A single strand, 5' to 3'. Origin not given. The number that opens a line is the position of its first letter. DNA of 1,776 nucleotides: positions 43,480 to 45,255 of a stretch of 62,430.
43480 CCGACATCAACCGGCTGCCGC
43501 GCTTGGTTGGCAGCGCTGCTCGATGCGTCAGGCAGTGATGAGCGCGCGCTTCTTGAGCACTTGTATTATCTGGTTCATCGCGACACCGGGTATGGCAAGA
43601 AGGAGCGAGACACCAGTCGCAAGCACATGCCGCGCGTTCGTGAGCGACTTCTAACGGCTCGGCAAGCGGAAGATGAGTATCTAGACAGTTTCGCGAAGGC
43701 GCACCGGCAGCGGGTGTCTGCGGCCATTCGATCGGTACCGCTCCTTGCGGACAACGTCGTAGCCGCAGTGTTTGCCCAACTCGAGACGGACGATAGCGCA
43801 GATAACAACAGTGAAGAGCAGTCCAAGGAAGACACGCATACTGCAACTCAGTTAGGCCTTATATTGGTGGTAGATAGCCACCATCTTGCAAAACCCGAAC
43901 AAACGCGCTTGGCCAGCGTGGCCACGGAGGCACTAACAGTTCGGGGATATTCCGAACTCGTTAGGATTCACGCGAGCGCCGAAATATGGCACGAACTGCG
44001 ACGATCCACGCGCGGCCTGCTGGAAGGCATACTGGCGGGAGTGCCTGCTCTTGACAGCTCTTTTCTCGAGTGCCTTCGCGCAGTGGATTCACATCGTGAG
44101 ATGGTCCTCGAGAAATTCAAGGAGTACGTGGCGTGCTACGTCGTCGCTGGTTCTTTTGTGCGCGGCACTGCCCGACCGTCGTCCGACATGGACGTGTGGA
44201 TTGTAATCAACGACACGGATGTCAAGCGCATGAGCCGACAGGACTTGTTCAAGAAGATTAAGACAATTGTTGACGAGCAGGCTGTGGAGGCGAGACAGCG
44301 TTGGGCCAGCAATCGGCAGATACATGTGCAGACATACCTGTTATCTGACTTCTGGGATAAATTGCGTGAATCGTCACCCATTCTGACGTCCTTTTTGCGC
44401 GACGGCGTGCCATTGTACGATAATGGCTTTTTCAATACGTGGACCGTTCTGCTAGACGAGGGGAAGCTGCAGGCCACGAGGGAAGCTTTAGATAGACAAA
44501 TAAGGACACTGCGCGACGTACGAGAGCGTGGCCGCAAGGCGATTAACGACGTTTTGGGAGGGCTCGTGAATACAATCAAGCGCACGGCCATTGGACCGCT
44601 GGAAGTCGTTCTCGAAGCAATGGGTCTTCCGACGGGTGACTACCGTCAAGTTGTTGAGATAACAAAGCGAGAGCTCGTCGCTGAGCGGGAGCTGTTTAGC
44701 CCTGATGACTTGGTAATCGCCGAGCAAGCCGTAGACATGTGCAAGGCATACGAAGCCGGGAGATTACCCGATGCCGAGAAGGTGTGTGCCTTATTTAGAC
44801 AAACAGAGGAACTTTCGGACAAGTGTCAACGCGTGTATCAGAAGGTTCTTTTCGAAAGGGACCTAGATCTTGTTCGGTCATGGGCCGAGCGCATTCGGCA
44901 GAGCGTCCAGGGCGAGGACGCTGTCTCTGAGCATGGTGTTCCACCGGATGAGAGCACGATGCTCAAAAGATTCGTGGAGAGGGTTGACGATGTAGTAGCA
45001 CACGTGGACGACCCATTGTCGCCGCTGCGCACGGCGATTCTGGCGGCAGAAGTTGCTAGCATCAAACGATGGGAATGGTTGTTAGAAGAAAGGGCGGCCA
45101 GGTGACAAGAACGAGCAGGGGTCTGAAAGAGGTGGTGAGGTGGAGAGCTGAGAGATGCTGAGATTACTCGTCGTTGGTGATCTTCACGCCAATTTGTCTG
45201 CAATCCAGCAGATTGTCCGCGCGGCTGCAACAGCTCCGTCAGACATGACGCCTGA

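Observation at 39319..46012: Uncharacterised three-gene cluster (TM-metallophosphoesterase / helical-repeat Pol-beta nucleotidyltransferase / metallophosphoesterase) at the att-proximal end of a mobile element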

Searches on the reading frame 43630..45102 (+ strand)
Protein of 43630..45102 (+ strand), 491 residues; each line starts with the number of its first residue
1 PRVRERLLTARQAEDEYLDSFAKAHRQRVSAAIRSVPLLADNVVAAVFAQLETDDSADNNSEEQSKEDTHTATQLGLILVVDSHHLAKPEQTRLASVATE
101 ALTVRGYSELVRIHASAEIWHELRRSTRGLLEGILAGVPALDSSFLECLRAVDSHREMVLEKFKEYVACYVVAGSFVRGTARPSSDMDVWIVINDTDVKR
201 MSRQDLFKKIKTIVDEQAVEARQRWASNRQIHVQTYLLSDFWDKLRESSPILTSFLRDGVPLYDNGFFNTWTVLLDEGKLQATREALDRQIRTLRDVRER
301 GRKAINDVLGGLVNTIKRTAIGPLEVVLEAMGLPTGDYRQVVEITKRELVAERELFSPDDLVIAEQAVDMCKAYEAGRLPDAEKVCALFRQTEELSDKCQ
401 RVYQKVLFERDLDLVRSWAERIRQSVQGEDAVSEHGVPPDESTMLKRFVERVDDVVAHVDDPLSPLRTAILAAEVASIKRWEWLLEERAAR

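Call 57: predict_structure(alignment_id=A3)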
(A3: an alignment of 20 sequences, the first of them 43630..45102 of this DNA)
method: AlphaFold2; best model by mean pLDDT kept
length: 491 residues; sequences in the alignment: 20
mean_pLDDT: 87.2   pTM: 0.60
mean pLDDT of the five models: 87.2, 86.0, 85.6, 85.5, 82.7
residues with pLDDT >= 90: 290; 70-90: 167; 50-70: 11; < 50: 23
segments of 3 or more residues with pLDDT < 50: 56-69, 430-438
pLDDT, mean of each block of 10 residues (from residue 1): 72 86 94 93 93 60 43 88 83 89 92 91 88 92 90 96 93 91 90 86 90 96 91 94 85 89 91 85 75 86 88 95 95 91 95 94 96 91 94 96 93 93 73 50 88 94 91 89 79 72
secondary structure, 60 per line:
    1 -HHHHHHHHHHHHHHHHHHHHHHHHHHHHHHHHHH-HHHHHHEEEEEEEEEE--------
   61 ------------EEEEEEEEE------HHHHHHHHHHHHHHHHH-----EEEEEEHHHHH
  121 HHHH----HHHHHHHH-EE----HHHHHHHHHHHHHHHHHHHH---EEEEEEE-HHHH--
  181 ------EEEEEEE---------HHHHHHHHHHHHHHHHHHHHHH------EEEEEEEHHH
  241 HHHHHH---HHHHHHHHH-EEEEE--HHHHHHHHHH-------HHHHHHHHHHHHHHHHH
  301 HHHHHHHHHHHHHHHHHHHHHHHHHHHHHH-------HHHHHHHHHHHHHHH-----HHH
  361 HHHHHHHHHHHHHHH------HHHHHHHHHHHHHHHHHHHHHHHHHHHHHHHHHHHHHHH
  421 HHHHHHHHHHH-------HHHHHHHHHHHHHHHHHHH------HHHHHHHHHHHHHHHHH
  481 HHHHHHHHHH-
elements in order: H2-35 H37-42 E43-52 E73-81 H88-104 E110-115 H116-124 H129-136 H144-163 E167-173 H175-178 E187-193 H203-224 E231-237 H238-246 H250-258 E260-264 H267-276 H284-330 H338-352 H358-375 H382-431 H439-457 H464-490
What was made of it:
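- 43756..44043 (+): Gene 2 degenerate first NTase-like alpha/beta domain (aa ~782-877), lacking the GS and DxD motifs. AF2 model of aa 740-1230, pLDDT 87: the same helix-strand-strand-helix-strand order appears twice (call 57).
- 44428..45102 (+): Gene 2 C-terminal helical domain (aa ~1006-1230), in the position of the KNTase C-terminal domain. Long helices in the AF2 model (call 57).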

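Call 59: fold_search(model_id=the predicted structure, library=pdb)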
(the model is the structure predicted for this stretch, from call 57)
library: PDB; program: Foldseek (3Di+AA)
matches with E <= 10: 524; with E <= 0.001: 8
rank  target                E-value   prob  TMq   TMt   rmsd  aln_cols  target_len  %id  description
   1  6xz0                  1.9e-04  1.00  0.18  0.33  20.4       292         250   10  Crystal structure of spectinomycin adenyltransferase AAD(9) from Enterococcus faecialis with spectinomycin (released 2020-04-15)
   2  1kny_A                2.1e-04  1.00  0.24  0.42  20.4       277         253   15  KANAMYCIN NUCLEOTIDYLTRANSFERASE (released 1996-08-17)
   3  6p06_A                3.9e-04  1.00  0.20  0.36  19.1       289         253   15  Ternary structure of the E52D mutant of ANT-4 with Neomycin and AMPCPP (released 2020-01-29)
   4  6p01_A                4.3e-04  1.00  0.23  0.41  20.6       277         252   14  Apo structure of the E52D mutant of ANT-4 (released 2020-01-29)
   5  6sxj                  5.0e-04  1.00  0.18  0.33  20.3       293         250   12  Crystal structure of spectinomycin adenyltransferase AAD(9) from Enterococcus faecialis (released 2020-04-15)
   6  1kan_A                5.9e-04  1.00  0.20  0.37  22.0       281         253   14  MOLECULAR STRUCTURE OF KANAMYCIN NUCLEOTIDYLTRANSFERASE DETERMINED TO 3.0-ANGSTROMS RESOLUTION (released 1994-08-31)
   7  6un8_A                6.5e-04  1.00  0.24  0.43  20.3       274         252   14  Wild type ANT bound to neomycin (released 2020-05-06)
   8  1v4a                  8.8e-04  0.97  0.20  0.23  23.0       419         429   12  Structure of the N-terminal Domain of Escherichia coli Glutamine Synthetase adenylyltransferase (released 2004-07-27)
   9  6nmk_A                1.2e-03  1.00  0.23  0.40  20.7       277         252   15  Binary complex structure of the T130K mutant of ANT-4'' with Neomycin (released 2020-01-15)
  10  6un8_B                1.5e-03  1.00  0.20  0.36  19.1       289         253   14  Wild type ANT bound to neomycin (released 2020-05-06)
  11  6nmk_B                1.7e-03  1.00  0.20  0.37  18.4       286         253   15  Binary complex structure of the T130K mutant of ANT-4'' with Neomycin (released 2020-01-15)
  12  8xeo_B                1.8e-03  1.00  0.15  0.62   4.4       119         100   15  Crystal structure of MNT antitoxin (released 2024-12-18)
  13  2rff                  3.0e-03  1.00  0.16  0.61   5.2       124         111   14  Crystal structure of a putative nucleotidyltransferase (NP_343093.1) from Sulfolobus solfataricus at 1.40 A resolution (released 2007-10-16)
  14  8xeh_E                5.5e-03  1.00  0.16  0.62   4.2       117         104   15  Crystal structure of HEPN-MNT complex (released 2024-12-18)
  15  7uy4_B                5.8e-03  0.93  0.16  0.28  21.9       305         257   11  Aminoglycoside-modifying enzyme ANT-3,9 in complex with spectinomycin and AMP-PNP (released 2023-05-10)
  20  9dbj_B                9.7e-03  0.97  0.17  0.36  21.7       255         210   14  Structure of Hailong HalB R164A mutant with non-hydrolyzable dATP (released 2025-05-07)
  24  9dbj_A                1.1e-02  0.96  0.17  0.34  22.7       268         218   12  Structure of Hailong HalB R164A mutant with non-hydrolyzable dATP (released 2025-05-07)
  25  9dbh_A                1.1e-02  0.97  0.17  0.34  22.4       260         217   12  Structure of Hailong HalB in complex with oligodeoxyadenylate (released 2025-05-07)
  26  9dbj_F                1.2e-02  0.97  0.17  0.35  21.9       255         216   11  Structure of Hailong HalB R164A mutant with non-hydrolyzable dATP (released 2025-05-07)
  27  9dbj_D                1.2e-02  0.97  0.17  0.34  22.7       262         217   13  Structure of Hailong HalB R164A mutant with non-hydrolyzable dATP (released 2025-05-07)
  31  9dbj_E                1.4e-02  0.96  0.17  0.34  22.0       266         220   13  Structure of Hailong HalB R164A mutant with non-hydrolyzable dATP (released 2025-05-07)
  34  9dbj_C                1.9e-02  0.95  0.17  0.35  21.8       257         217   13  Structure of Hailong HalB R164A mutant with non-hydrolyzable dATP (released 2025-05-07)
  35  9dbh_B                1.9e-02  0.90  0.16  0.34  27.1       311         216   15  Structure of Hailong HalB in complex with oligodeoxyadenylate (released 2025-05-07)
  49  9dbh_D                7.4e-02  0.87  0.14  0.32  19.6       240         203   10  Structure of Hailong HalB in complex with oligodeoxyadenylate (released 2025-05-07)
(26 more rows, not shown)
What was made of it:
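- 44059..44421 (+): Gene 2 active Pol-beta-type NTase domain (aa ~883-1003; G913-S914, D925, D927). Foldseek best PDB hits are KNTase/ANT(4'), AAD(9), GlnE, MntA and HalB, E 2e-4 to 1e-2 (call 59).
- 44428..45102 (+): Foldseek alignments to KNTase/ANT span 274-293 columns, which is more than a minimal NTase domain (MNT hits span 117-162 columns) (call 59).
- On CBASS: Structural neighbours are KNTase, MNT and GlnE (call 59).
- On Hailong: Foldseek matches HalB structures at E about 1e-2 with 11-15% identity (call 59).
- Closest known: Hailong. Same: HalB structures are among the Foldseek hits to the gene 2 model (9dbh/9dbj, E about 1e-2, call 59).
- Closest known: KNTase/ANT, MntA. Same: They share the NTase core followed by a helical domain, and GlnE shares the tandem arrangement (call 59).
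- Foldseek matches to known NTases are weak: E 1e-4 to 1e-2 and low TM-scores for the multi-domain model (call 59). The structural neighbours of the NTase are enzymes that NMPylate hydroxyl groups: KNTase/ANT, AadA, GlnE and MntA (call 59). The tandem NTase-like pair recalls two-domain GlnE; Foldseek matches 1v4a at E 9e-4 over 419 columns (calls 57, 59).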

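Call 64: find_related_loci(query=A3, collection=genome_contigs, flank=10000)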
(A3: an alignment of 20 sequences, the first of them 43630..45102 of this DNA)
Query A3 (491 aa) in genome_contigs; peptide patterns used: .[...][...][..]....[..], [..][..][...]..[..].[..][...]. (x = any residue, [..] = any of these).
600 stretches matched a pattern (row limit reached: there are more); 573 encode a relative of the query (tblastn E <= 1e-3); the best 80 are kept; 80 distinct loci.
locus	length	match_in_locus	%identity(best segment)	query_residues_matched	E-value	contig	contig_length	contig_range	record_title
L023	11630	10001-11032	31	65-406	5e-52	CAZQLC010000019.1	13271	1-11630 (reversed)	MAG TPA_asm: uncultured Methanosarcinales archaeon isolate SRP214966_co4_491 genome assembly, contig: NODE_4591_length_1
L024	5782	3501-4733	29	1-406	5e-52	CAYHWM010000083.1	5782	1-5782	MAG TPA_asm: uncultured Methanosarcinales archaeon isolate ERP119705_co15_631 genome assembly, contig: NODE_18211_length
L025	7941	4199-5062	32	118-406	6e-52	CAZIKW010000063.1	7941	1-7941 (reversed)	MAG TPA_asm: uncultured Methanosarcinales archaeon isolate SRP278252_co1_207 genome assembly, contig: NODE_17122_length_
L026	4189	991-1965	32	77-406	2e-51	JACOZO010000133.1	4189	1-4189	MAG: Candidatus Woesearchaeota archaeon isolate NC_groundwater_207_Ag_S-0.1um_44_9 S4_GD2017_2_S1_scaffold_16323, whole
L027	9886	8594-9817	28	16-422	3e-51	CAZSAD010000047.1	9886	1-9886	MAG TPA_asm: uncultured Methanosarcinales archaeon isolate SRP062349_co5_133 genome assembly, contig: NODE_3242_length_9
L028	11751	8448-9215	36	117-375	2e-51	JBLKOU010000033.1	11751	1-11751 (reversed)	MAG: Candidatus Woesearchaeota archaeon isolate MAG.56 NODE_14782_length_11751_cov_12.866541, whole genome shotgun seque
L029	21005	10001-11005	31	88-428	2e-51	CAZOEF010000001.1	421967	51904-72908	MAG TPA_asm: Candidatus Woesearchaeota archaeon isolate SRP263527_co2_228 genome assembly, contig: NODE_6_length_421967_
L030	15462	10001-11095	33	62-416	5e-51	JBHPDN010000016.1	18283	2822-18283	Nanoarchaeota archaeon isolate SAG AM-311-B02 NODE_16_length_18283_cov_30.762289, whole genome shotgun sequence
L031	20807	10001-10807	36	111-381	4e-51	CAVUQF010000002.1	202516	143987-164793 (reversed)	MAG: uncultured Nanoarchaeota archaeon isolate MFD01689.bin.1.29 genome assembly, contig: contig_49924, whole genome sho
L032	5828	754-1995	34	117-416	9e-51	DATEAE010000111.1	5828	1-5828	MAG TPA_asm: Candidatus Nanoarchaeia archaeon isolate SMAG_U8210 k141_413461, whole genome shotgun sequence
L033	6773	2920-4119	31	77-412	5e-51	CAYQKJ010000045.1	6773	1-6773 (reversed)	MAG TPA_asm: uncultured Methanosarcinales archaeon isolate SRP098346_co1_64 genome assembly, contig: NODE_15892_length_6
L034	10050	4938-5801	30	118-406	6e-51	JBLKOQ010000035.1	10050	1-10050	MAG: Candidatus Woesearchaeota archaeon isolate MAG.78 NODE_17749_length_10050_cov_6.696280, whole genome shotgun sequen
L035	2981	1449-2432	32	75-406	3e-51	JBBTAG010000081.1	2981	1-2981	MAG: Nanoarchaeota archaeon isolate H41-bin129_1 H41_bin129_1_000000000081, whole genome shotgun sequence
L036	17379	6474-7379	33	117-418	1e-50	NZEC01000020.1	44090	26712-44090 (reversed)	MAG: archaeon isolate ARS102 MHASMcontig_632674, whole genome shotgun sequence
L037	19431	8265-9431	32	117-406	2e-50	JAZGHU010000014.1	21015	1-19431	MAG: Candidatus Woesearchaeota archaeon isolate SCS6bin.8 SCS6bin.8_14, whole genome shotgun sequence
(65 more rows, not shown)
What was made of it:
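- Tried and rejected: The scan with the NTase-module profile was swamped by DPANN-archaeal short forms: at least 573 loci, with all of the top 80 labelled as archaeal except two (call 64).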

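Call 71: find_related_loci(query=A3, collection=viral_contigs, flank=10000)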
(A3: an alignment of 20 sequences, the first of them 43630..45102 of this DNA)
Query A3 (491 aa) in viral_contigs; peptide patterns used: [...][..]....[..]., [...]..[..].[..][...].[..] (x = any residue, [..] = any of these).
45 stretches matched a pattern, but none encodes a relative of the query by tblastn (E <= 1e-3).

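Call 104: fold_search(model_id=the predicted structure, library=viral)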
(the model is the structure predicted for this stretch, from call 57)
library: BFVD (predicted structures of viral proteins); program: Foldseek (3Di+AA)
matches with E <= 10: 341; with E <= 0.001: 3
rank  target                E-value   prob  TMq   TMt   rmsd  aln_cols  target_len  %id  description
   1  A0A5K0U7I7            8.6e-05  0.98  0.16  0.08  23.8       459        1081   12  Endonuclease V [Yasminevirus sp. GU-2018]
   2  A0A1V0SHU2            2.5e-04  1.00  0.19  0.38  19.0       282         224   13  Putative nucleotidyltransferase [Klosneuvirus KNV1]
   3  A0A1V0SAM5            9.5e-04  1.00  0.16  0.46   4.1       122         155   17  Polymerase beta nucleotidyltransferase domain-containing protein [Catovirus CTV1]
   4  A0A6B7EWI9            1.3e-03  0.99  0.19  0.27  34.8       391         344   12  (no name in the UniProt tables at hand)
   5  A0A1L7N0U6            1.3e-03  0.98  0.18  0.27  32.2       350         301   13  Polymerase nucleotidyl transferase domain-containing protein [Ralstonia phage RP12]
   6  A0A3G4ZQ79            2.6e-03  0.97  0.18  0.17  22.3       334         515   12  Nucleotidyltransferase [Terrestrivirus sp.]
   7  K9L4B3                3.6e-03  1.00  0.20  0.34   6.7       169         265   16  Nucleotidyltransferase [Pectobacterium phage phiTE]
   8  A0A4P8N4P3            4.6e-03  0.98  0.18  0.26  19.5       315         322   15  Nucleotidyltransferase [Rheinheimera phage vB_RspM_Barba19A]
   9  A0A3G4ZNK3            5.4e-03  0.99  0.19  0.36  17.8       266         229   12  Polymerase nucleotidyl transferase domain-containing protein [Terrestrivirus sp.]
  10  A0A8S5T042            8.1e-03  0.57  0.15  0.15  24.6       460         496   10  Uncharacterized protein [Myoviridae sp. ctWb16]
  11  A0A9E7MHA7            8.5e-03  0.98  0.17  0.27  23.2       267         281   15  Uncharacterized protein [Enterococcus phage Sw5]
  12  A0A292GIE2            1.3e-02  0.90  0.14  0.31  22.8       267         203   14  (no name in the UniProt tables at hand)
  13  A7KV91                1.3e-02  0.63  0.13  0.22  29.3       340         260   15  (no name in the UniProt tables at hand)
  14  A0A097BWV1            1.4e-02  0.99  0.16  0.31  10.8       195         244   15  Nucleotidyltransferase [Shigella phage pSs-1]
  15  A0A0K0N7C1            1.4e-02  0.89  0.16  0.30  19.8       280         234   15  Polymerase nucleotidyl transferase domain-containing protein [Gordonia phage GMA2]
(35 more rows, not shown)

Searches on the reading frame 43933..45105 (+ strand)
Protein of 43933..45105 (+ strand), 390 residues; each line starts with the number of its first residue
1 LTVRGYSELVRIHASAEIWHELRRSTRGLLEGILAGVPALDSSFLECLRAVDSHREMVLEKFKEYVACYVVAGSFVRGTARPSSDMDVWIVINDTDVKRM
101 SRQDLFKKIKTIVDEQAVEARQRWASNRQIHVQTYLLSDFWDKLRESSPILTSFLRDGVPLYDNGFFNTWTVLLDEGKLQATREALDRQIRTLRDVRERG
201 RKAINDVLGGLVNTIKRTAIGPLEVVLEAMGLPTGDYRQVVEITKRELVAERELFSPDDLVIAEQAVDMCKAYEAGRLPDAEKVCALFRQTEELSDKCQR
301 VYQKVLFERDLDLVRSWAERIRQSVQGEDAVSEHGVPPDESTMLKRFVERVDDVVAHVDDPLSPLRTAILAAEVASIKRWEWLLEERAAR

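Call 34: search_solved_structures(query=window:43933-45105:+, max_evalue=1, show_alignments=2)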
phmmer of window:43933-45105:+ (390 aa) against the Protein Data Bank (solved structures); distinct sequences matched with E-value up to 1: 4.
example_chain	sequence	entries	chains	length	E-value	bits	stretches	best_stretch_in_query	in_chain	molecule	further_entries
3mgx_A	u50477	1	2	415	0.4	13.1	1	193-256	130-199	Putative P450 monooxygenase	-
4noy_D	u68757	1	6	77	0.59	12.5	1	140-181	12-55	Protein Hfq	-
6xa2_A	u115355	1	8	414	0.59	12.5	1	147-214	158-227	TamI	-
6xa3_A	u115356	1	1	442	0.66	12.4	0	147-214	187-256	TamI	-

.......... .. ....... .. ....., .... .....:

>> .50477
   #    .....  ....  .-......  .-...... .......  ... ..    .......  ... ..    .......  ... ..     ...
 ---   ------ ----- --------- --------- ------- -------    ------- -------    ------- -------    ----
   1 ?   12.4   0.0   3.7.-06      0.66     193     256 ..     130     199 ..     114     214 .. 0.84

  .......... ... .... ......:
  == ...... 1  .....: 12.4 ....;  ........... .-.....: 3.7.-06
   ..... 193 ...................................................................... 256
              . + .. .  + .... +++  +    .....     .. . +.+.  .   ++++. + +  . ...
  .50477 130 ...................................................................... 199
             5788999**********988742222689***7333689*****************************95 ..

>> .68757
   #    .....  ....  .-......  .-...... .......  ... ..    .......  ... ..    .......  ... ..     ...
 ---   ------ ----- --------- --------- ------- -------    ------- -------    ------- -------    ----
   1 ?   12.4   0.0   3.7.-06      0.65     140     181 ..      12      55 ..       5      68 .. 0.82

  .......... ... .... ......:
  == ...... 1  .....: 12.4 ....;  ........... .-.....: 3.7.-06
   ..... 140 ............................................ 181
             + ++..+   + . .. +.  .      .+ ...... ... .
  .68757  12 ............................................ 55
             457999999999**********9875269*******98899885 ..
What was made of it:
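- Tried and rejected: The gene 2 C-terminal module gave only chance-level hits (call 34).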
